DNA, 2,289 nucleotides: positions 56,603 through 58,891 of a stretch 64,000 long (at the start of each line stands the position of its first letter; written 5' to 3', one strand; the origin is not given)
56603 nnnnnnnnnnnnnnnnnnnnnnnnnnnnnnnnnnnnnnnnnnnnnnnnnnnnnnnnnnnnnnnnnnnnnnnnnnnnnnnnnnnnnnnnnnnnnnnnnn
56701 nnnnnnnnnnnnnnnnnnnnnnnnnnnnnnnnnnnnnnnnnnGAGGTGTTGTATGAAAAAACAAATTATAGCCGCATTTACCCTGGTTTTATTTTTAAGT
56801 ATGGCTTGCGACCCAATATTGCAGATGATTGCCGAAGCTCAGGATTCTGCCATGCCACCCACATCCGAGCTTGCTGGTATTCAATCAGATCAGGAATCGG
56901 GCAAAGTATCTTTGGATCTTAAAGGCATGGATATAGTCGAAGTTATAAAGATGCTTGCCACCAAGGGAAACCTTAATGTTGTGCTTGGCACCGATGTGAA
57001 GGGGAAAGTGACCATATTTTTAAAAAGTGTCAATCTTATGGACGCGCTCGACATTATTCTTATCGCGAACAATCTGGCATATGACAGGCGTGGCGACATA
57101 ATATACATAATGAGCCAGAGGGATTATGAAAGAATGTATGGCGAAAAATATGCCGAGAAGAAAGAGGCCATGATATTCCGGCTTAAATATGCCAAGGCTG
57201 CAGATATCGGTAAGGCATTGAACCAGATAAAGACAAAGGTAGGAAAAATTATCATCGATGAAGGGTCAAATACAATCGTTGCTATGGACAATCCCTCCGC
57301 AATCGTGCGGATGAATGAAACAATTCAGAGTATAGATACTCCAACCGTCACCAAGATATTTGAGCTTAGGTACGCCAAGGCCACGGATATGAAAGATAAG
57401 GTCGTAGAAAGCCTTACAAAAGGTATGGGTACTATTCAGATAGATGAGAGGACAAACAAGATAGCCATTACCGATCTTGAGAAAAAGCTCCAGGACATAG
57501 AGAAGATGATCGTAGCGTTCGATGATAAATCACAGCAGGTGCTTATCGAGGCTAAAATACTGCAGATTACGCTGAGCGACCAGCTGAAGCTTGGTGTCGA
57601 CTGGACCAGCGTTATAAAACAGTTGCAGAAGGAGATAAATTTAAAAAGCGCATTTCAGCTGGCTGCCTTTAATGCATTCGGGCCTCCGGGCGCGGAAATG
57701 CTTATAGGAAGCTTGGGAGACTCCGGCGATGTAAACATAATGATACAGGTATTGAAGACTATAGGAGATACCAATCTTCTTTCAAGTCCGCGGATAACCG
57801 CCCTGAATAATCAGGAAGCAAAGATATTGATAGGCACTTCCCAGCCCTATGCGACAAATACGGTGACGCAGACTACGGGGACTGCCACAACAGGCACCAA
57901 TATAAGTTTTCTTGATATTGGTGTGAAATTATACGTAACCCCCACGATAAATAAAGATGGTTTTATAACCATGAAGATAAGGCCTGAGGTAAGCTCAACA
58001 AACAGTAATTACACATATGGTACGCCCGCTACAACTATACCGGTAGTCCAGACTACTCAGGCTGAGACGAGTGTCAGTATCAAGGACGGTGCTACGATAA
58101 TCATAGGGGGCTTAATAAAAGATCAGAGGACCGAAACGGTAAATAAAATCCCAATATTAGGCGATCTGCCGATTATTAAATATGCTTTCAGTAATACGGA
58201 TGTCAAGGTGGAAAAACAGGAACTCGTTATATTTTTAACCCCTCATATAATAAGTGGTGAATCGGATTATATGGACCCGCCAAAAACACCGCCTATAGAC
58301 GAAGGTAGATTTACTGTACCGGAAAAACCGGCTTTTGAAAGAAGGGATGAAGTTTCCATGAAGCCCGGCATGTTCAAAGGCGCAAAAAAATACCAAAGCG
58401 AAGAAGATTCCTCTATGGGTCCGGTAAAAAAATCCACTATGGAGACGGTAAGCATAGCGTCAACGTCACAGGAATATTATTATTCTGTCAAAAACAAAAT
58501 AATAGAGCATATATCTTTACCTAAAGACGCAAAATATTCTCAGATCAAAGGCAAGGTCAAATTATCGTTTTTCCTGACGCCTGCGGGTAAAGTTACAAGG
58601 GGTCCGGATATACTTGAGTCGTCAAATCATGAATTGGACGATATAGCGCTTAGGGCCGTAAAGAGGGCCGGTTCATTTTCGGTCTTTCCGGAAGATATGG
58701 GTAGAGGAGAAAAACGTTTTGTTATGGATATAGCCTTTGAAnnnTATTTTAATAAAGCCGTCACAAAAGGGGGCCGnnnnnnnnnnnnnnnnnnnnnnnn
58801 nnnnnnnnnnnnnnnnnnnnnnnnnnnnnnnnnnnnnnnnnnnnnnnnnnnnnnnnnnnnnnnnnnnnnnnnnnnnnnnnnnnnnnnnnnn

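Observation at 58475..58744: Secretin carrying a C-terminal TonB_C/TolA-like domain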

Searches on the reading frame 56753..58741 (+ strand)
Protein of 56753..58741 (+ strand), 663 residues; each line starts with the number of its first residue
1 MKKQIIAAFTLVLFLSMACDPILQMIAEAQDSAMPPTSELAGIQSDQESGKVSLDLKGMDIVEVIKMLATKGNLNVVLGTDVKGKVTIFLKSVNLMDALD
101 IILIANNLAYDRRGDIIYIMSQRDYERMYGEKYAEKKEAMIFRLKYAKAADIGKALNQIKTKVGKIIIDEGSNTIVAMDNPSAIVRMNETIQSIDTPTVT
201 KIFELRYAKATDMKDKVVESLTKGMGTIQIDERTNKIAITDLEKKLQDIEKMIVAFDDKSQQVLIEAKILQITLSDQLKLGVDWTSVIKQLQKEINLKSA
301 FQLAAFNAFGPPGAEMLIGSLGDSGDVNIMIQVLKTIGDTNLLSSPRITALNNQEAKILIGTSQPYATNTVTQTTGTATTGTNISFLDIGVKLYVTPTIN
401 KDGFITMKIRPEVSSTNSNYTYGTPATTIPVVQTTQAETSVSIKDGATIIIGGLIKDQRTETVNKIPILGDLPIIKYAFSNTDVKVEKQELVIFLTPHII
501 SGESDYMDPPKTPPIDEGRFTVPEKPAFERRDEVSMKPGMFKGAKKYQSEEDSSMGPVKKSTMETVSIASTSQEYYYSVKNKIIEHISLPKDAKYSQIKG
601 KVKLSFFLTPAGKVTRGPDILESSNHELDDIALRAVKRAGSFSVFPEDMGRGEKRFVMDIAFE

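Call 3: search_protein_families(library=pfam, proteins=[window:56753-58741:+], max_evalue=10)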
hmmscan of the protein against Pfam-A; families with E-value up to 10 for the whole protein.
window:56753-58741:+ (663 aa): 9 families
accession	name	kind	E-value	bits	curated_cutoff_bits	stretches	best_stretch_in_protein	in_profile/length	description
PF00263.26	Secretin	-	1.6e-49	168.2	27.5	1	334-500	2-168/169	Bacterial type II and III secretion system protein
PF03958.22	Secretin_N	-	1.2e-19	70.7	28.2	2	141-197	3-66/69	Bacterial type II/III secretion system short domain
PF03544.19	TonB_C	-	2.7e-09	37.8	24.6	1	586-650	2-64/79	Gram-negative bacterial TonB protein C-terminal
PF07660.19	STN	-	1.6e-06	28.3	28.4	1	74-121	1-51/52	Secretin and TonB N terminus short domain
PF21305.2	type_II_gspD_N0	-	0.00022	21.4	27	1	54-91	1-38/71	GspD-like, N0 domain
PF13103.11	TonB_2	-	0.00057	20.4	22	1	573-650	2-76/85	TonB C terminal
PF08011.17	PDDEXK_9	-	0.03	14.7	25.5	1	195-262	42-101/105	PD-(D/E)XK nuclease superfamily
PF05295.16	Luciferase_N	-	0.038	14.5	25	0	210-262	12-65/82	Luciferase/LBP N-terminal domain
PF05178.17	Kri1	-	0.29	12.1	25.2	1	132-166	5-41/102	KRI1-like family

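Call 4: search_protein_families(library=ncbifam, proteins=[window:56753-58741:+], max_evalue=10)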
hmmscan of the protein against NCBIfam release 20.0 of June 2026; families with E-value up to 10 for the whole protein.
window:56753-58741:+ (663 aa): 12 families
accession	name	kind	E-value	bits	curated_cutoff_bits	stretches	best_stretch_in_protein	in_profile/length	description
TIGR02515.1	IV_pilus_PilQ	subfamily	8.6e-81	272.1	284.35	2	199-500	98-427/428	type IV pilus secretin PilQ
TIGR02517.1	type_II_gspD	equivalog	3.8e-72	243.6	351.35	2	227-506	302-596/600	type II secretion system secretin GspD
TIGR02519.1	pilus_MshL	equivalog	2.9e-56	190.6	250.2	1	229-500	2-290/290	pilus (MSHA type) biogenesis protein MshL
NF010083.0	PRK13568.1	equivalog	1.5e-49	168.9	554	2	201-501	124-418/419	DNA uptake porin HofQ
NF007851.2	PRK10560.1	exception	4.7e-38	131.1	598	2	197-501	116-410/412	DNA uptake porin HofQ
TIGR02516.1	type_III_yscC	equivalog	2.5e-36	125.2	238.45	2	226-501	199-462/463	type III secretion system outer membrane ring subunit SctC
NF011873.0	PRK15346.1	equivalog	6.6e-23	81.1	524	2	224-486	234-480/499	EscC/YscC/HrcC family type III secretion system outer membrane ring protein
NF042912.1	Amuc_1098_fam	equivalog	2.3e-18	65.7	750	3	429-500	725-796/805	Amuc_1098 family type IV pilus outer membrane protein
TIGR02520.1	pilus_B_mal_scr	equivalog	5.1e-18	64.9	287.65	1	211-497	222-511/513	PilN family type IVB pilus formation outer membrane protein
TIGR01352.1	tonB_Cterm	subfamily_domain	1.3e-06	28.6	27.1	1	590-663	4-74/76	TonB family protein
NF012170.0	qac_SMR_J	exception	4.4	7.7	210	1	68-105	59-94/107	quaternary ammonium compound efflux SMR transporter QacJ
NF040881.1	PTS_reg_TmaR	equivalog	7.8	6.6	170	1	217-271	5-61/103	PTS system regulator TmaR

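Call 7: find_homologous_proteins(query=window:56753-58741:+, max_evalue=1e-10)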
Query window:56753-58741:+ (663 aa): 4526 proteins with E <= 1e-10 among 8000 candidates; the best 120 are listed.
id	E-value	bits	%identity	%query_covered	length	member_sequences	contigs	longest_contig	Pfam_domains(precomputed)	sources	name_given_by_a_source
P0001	0.0e+0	1429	100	100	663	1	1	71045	PF03544.20,PF03958.23,PF00263.27,PF07660.20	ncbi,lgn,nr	ncbi:MAG: TonB family protein [Candidatus Omnitrophota bacterium]|nr:TonB family protein [Candidatus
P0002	0.0e+0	1152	78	100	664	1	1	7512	PF21305.3,PF03544.20,PF03958.23,PF00263.27,PF07660.20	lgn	-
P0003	0.0e+0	1124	77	100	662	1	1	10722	PF03544.20,PF03958.23,PF13103.12,PF00263.27,PF07660.20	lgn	-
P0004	0.0e+0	1120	77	100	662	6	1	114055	PF03544.20,PF03958.23,PF13103.12,PF00263.27,PF07660.20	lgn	-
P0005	0.0e+0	1118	77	100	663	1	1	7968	PF03958.23,PF00263.27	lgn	-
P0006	0.0e+0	1112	77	100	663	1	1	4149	PF03544.20,PF03958.23,PF00263.27,PF07660.20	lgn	-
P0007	0.0e+0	1067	73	100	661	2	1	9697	PF03958.23,PF00263.27,PF07660.20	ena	-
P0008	0.0e+0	1065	72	100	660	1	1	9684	PF03544.20,PF03958.23,PF00263.27,PF07660.20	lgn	-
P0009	0.0e+0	1064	72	100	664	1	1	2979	PF03544.20,PF03958.23,PF00263.27,PF07660.20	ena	-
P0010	0.0e+0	1062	73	100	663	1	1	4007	PF03544.20,PF03958.23,PF00263.27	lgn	-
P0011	0.0e+0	1060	73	100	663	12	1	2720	PF03544.20,PF03958.23,PF00263.27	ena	-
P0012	0.0e+0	1059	72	100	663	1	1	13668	PF03544.20,PF03958.23,PF00263.27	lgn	-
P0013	0.0e+0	1058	72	100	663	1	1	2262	PF03544.20,PF03958.23,PF00263.27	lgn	-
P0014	0.0e+0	1057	72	100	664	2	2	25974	PF03544.20,PF03958.23,PF00263.27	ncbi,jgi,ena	ncbi:MAG: TonB family protein [Candidatus Omnitrophota bacterium]|jgi:TonB family protein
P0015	0.0e+0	1057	72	100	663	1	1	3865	PF03544.20,PF03958.23,PF00263.27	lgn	-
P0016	0.0e+0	1057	72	100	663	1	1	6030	PF03544.20,PF03958.23,PF00263.27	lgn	-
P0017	0.0e+0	1056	72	100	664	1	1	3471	PF03544.20,PF03958.23,PF00263.27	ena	-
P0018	0.0e+0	1055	72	100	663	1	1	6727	PF03544.20,PF03958.23,PF00263.27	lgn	-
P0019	0.0e+0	1052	73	100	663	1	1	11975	PF03544.20,PF03958.23,PF00263.27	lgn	-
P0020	0.0e+0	1046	70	100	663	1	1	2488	PF03544.20,PF03958.23,PF00263.27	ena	-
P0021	0.0e+0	1046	71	100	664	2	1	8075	PF03544.20,PF03958.23,PF13103.12,PF00263.27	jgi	jgi:TonB family protein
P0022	0.0e+0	1042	71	100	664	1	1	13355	PF03544.20,PF03958.23,PF00263.27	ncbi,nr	ncbi:MAG: TonB family protein [Candidatus Omnitrophota bacterium]|nr:TonB family protein [Candidatus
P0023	0.0e+0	1039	71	100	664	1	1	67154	PF03544.20,PF03958.23,PF00263.27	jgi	jgi:type IV pilus assembly protein PilQ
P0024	0.0e+0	1034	70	100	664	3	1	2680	PF03544.20,PF03958.23,PF00263.27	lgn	-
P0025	0.0e+0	1030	72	97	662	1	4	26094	PF03544.20,PF03958.23,PF13103.12,PF00263.27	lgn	-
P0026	0.0e+0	1028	69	100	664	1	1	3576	PF03544.20,PF03958.23,PF00263.27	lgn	-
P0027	0.0e+0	1025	69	100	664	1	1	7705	PF03544.20,PF03958.23,PF00263.27,PF07660.20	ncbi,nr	ncbi:MAG: TonB family protein [Candidatus Omnitrophica bacterium]|nr:TonB family protein [Candidatus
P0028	0.0e+0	1024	74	94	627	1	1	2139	PF03544.20,PF03958.23,PF00263.27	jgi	jgi:general secretion pathway protein D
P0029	0.0e+0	1021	71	100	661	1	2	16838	PF03544.20,PF03958.23,PF13103.12,PF00263.27,PF07660.20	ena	-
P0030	0.0e+0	1020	70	100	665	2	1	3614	PF03544.20,PF03958.23,PF13103.12,PF00263.27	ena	-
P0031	0.0e+0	1017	68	100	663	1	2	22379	PF03544.20,PF03958.23,PF00263.27,PF07660.20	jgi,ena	-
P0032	0.0e+0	1016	68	100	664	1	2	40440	PF03544.20,PF03958.23,PF00263.27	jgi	jgi:TonB family protein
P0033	4.1e-285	965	69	94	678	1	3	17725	PF03958.23,PF00263.27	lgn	-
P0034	3.3e-259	880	59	100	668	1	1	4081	PF03544.20,PF03958.23,PF13103.12,PF00263.27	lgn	-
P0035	1.5e-258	878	61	99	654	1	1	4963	PF03958.23,PF13103.12,PF00263.27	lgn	-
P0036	3.3e-257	873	63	99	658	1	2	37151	PF03544.20,PF03958.23,PF13103.12,PF00263.27,PF07660.20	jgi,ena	-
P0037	1.3e-256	871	62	99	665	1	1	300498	PF03544.20,PF03958.23,PF00263.27,PF07660.20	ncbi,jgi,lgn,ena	ncbi:MAG: secretin N-terminal domain-containing protein [Candidatus Omnitrophota bacterium]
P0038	4.3e-256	869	64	94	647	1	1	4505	PF03958.23,PF00263.27,PF07660.20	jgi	-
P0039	7.1e-256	869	61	100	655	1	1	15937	PF03544.20,PF03958.23,PF13103.12,PF00263.27,PF07660.20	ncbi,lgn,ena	-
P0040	8.7e-256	868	61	99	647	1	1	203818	PF03544.20,PF03958.23,PF00263.27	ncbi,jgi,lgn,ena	ncbi:MAG: TonB family protein [Candidatus Omnitrophota bacterium]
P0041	5.8e-255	866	60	100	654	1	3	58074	PF03544.20,PF03958.23,PF13103.12,PF00263.27,PF07660.20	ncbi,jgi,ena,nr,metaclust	ncbi:MAG: hypothetical protein A2987_02260 [Omnitrophica bacterium RIFCSPLOWO2_01_FULL_45_10]|nr:MAG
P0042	1.1e-252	858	64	93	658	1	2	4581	PF03544.20,PF03958.23,PF13103.12,PF00263.27,PF07660.20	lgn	-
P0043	2.0e-252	857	60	98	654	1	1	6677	PF21305.3,PF03958.23,PF00263.27,PF07660.20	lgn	-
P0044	9.3e-252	855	59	96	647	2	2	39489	PF03958.23,PF13103.12,PF00263.27,PF07660.20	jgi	jgi:type II secretory pathway component GspD/PulD (secretin)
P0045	3.7e-251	853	64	93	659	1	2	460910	PF03544.20,PF03958.23,PF13103.12,PF00263.27,PF07660.20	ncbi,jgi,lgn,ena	-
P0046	8.1e-251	852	62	99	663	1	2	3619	PF03544.20,PF03958.23,PF13103.12,PF00263.27,PF07660.20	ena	-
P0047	1.9e-250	851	62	92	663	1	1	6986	PF03544.20,PF03958.23,PF13103.12,PF00263.27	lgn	-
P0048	2.6e-250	850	59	100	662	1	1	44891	PF21305.3,PF03544.20,PF03958.23,PF13103.12,PF00263.27,PF07660.20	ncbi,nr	ncbi:MAG: TonB family protein [Candidatus Omnitrophica bacterium]|nr:TonB family protein [Candidatus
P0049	3.4e-250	850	61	100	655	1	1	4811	PF03544.20,PF03958.23,PF00263.27,PF07660.20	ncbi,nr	ncbi:MAG: secretin N-terminal domain-containing protein [Candidatus Omnitrophota bacterium]|nr:secre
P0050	1.1e-249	848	64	92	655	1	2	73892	PF03544.20,PF03958.23,PF13103.12,PF00263.27,PF07660.20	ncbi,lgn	-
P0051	1.3e-249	848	62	96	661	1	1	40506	PF03544.20,PF03958.23,PF13103.12,PF00263.27,PF07660.20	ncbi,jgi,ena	ncbi:MAG: TonB family protein [Candidatus Omnitrophota bacterium]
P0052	1.4e-249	848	60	100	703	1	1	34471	PF03544.20,PF03958.23,PF13103.12,PF00263.27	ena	-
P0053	1.6e-249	848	62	96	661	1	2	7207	PF03958.23,PF00263.27,PF07660.20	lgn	-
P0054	2.4e-248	844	60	100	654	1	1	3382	PF03544.20,PF03958.23,PF13103.12,PF00263.27,PF07660.20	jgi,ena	-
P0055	6.1e-248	842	61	100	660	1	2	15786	PF03544.20,PF03958.23,PF00263.27,PF07660.20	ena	-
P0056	8.5e-248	842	59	100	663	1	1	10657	PF03544.20,PF03958.23,PF13103.12,PF00263.27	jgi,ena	-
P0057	4.1e-247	840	60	100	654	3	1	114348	PF03544.20,PF03958.23,PF13103.12,PF00263.27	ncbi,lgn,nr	ncbi:MAG: TonB family protein [Candidatus Omnitrophica bacterium]|nr:TonB family protein [Candidatus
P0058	2.6e-246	837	59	100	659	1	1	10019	PF03544.20,PF03958.23,PF00263.27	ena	-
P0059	7.8e-246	836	62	93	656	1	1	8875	PF03958.23,PF00263.27,PF07660.20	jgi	jgi:type II secretory pathway component GspD/PulD (secretin)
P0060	1.6e-245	835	60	100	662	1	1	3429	PF03958.23,PF00263.27,PF07660.20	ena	-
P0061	5.1e-245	833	60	100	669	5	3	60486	PF03958.23,PF13103.12,PF00263.27,PF07660.20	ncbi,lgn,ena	-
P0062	3.8e-244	830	60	99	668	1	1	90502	PF03958.23,PF00263.27,PF07660.20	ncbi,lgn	-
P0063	2.2e-243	827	59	100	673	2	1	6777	PF03544.20,PF03958.23,PF13103.12,PF00263.27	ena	-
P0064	1.7e-242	825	58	100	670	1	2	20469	PF03544.20,PF03958.23,PF00263.27,PF07660.20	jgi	jgi:MSHA type pilus biogenesis protein MshL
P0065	4.1e-242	823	61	95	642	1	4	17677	PF03958.23,PF00263.27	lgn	-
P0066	1.5e-240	818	59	100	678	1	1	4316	PF21305.3,PF03544.20,PF03958.23,PF00263.27,PF07660.20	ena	-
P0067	7.6e-240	816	58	99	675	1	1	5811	PF03958.23,PF13103.12,PF00263.27,PF07660.20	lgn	-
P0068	1.3e-236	805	57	100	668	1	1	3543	PF03544.20,PF03958.23,PF00263.27,PF07660.20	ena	-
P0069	3.8e-236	804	72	76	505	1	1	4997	PF03544.20,PF03958.23,PF13103.12,PF00263.27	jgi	jgi:TonB family protein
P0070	2.3e-233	794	58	99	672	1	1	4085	PF03958.23,PF00263.27,PF07660.20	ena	-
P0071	1.4e-230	785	56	100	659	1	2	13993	PF03958.23,PF13103.12,PF00263.27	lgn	-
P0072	1.4e-226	772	57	95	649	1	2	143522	PF03544.20,PF03958.23,PF13103.12,PF00263.27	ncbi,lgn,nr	ncbi:MAG: type II secretion system protein GspD [Candidatus Omnitrophica bacterium]|nr:type II secre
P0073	3.9e-226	770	56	95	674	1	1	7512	PF03958.23,PF13103.12,PF00263.27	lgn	-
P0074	2.3e-223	761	55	97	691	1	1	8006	PF03958.23,PF00263.27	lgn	-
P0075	1.3e-222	759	57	92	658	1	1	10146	PF03958.23,PF00263.27,PF07660.20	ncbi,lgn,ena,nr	ncbi:MAG: TonB C-terminal domain-containing protein [Candidatus Omnitrophica bacterium]|nr:TonB C-te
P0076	1.7e-219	749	54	98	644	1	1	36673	PF03958.23,PF00263.27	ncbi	ncbi:secretin N-terminal domain-containing protein [Candidatus Omnitrophota bacterium]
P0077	1.8e-216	739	54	98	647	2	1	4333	PF03958.23,PF00263.27,PF07660.20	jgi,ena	-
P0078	2.8e-216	738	56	93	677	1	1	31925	PF03958.23,PF13103.12,PF00263.27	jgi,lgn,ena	-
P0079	1.5e-214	732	55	96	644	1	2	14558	PF03958.23,PF00263.27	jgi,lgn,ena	-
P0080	1.7e-212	725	55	92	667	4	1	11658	PF03958.23,PF00263.27,PF07660.20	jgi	-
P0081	3.8e-212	724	53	98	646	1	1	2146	PF03958.23,PF13103.12,PF00263.27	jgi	-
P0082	7.7e-212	723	51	100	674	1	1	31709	PF03958.23,PF13103.12,PF00263.27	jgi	-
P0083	1.7e-211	722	54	95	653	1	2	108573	PF03958.23,PF00263.27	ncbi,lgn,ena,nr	ncbi:MAG: TonB C-terminal domain-containing protein [Candidatus Omnitrophica bacterium]|nr:TonB C-te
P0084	5.3e-211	721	55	95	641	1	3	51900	PF03958.23,PF00263.27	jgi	jgi:MSHA type pilus biogenesis protein MshL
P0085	4.4e-210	717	51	100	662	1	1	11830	PF21305.3,PF03544.20,PF03958.23,PF00263.27,PF07660.20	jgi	jgi:MSHA biogenesis protein MshL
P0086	1.2e-209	716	53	100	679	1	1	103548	PF21305.3,PF03958.23,PF00263.27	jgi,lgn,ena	-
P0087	4.1e-208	711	55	93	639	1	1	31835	PF03958.23,PF00263.27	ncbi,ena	-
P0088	8.3e-207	707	51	98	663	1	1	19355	PF03958.23,PF13103.12,PF00263.27,PF07660.20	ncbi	ncbi:MAG: secretin N-terminal domain-containing protein [Candidatus Omnitrophota bacterium]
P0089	3.4e-206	705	50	100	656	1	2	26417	PF03958.23,PF13103.12,PF00263.27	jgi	-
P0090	3.4e-206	705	65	73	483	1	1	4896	PF03544.20,PF03958.23,PF00263.27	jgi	jgi:TonB family protein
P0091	4.9e-206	704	50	100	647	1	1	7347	PF03958.23,PF00263.27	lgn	-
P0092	6.0e-206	704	54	93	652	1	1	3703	PF03958.23,PF13103.12,PF00263.27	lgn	-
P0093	1.0e-205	703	51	98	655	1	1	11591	PF03958.23,PF13103.12,PF00263.27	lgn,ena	-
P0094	1.5e-205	703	52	100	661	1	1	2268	PF03958.23,PF00263.27,PF07660.20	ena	-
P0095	1.0e-204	700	52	100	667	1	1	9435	PF03958.23,PF00263.27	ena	-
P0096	7.8e-204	697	54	93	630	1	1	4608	PF03958.23,PF13103.12,PF00263.27,PF07660.20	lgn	-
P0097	2.8e-202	692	52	93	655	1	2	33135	PF03958.23,PF00263.27,PF07660.20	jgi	-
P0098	1.6e-200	686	52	94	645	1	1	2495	PF03958.23,PF00263.27,PF07660.20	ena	-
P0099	2.1e-200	686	58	79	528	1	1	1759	PF03958.23,PF13103.12,PF00263.27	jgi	jgi:type II secretory pathway component GspD/PulD (secretin)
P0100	2.1e-200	686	52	92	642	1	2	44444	PF03958.23,PF13103.12,PF00263.27,PF07660.20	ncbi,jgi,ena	-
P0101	2.1e-200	686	52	100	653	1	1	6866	PF03958.23,PF13103.12,PF00263.27,PF07660.20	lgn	-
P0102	6.9e-200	684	49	100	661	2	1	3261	PF03958.23,PF13103.12,PF00263.27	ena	-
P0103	1.3e-199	683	50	95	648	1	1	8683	PF03958.23,PF00263.27,PF07660.20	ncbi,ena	-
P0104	7.9e-199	680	52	94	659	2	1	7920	PF03958.23,PF13103.12,PF00263.27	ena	-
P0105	1.3e-198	680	49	100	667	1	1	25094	PF03958.23,PF00263.27,PF07660.20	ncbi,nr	ncbi:MAG: hypothetical protein JXB40_01755 [Candidatus Omnitrophica bacterium]|nr:hypothetical prote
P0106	2.5e-198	679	53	93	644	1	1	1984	PF03958.23,PF00263.27,PF07660.20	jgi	-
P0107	1.1e-195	670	50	100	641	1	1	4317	PF03958.23,PF00263.27,PF07660.20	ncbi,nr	ncbi:MAG: secretin N-terminal domain-containing protein [Candidatus Omnitrophica bacterium]|nr:secre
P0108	2.1e-195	669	53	93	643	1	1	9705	PF03958.23,PF00263.27,PF07660.20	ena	-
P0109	7.9e-195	667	49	93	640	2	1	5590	PF03958.23,PF00263.27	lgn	-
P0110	1.7e-194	666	51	92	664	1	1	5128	PF03958.23,PF00263.27,PF07660.20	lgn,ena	-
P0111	3.2e-194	665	50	93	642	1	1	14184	PF03958.23,PF13103.12,PF00263.27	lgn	-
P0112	9.7e-194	664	49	95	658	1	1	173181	PF03958.23,PF00263.27,PF07660.20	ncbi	-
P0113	4.1e-193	661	50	95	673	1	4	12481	PF03958.23,PF00263.27,PF07660.20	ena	-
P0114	6.3e-193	661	50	95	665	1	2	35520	PF03958.23,PF00263.27,PF07660.20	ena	-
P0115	1.5e-192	660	50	100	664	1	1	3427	PF03958.23,PF13103.12,PF00263.27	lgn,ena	-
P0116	5.1e-192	658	49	95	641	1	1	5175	PF03958.23,PF00263.27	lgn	-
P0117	1.3e-191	657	49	93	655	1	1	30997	PF03958.23,PF13103.12,PF00263.27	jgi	-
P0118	6.3e-191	654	48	98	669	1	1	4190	PF03958.23,PF00263.27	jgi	jgi:type II secretory pathway component GspD/PulD (secretin)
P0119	4.8e-190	651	50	92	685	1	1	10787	PF03958.23,PF13103.12,PF00263.27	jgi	jgi:type II secretory pathway component GspD/PulD (secretin)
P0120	2.0e-189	649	47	100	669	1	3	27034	PF03958.23,PF00263.27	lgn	-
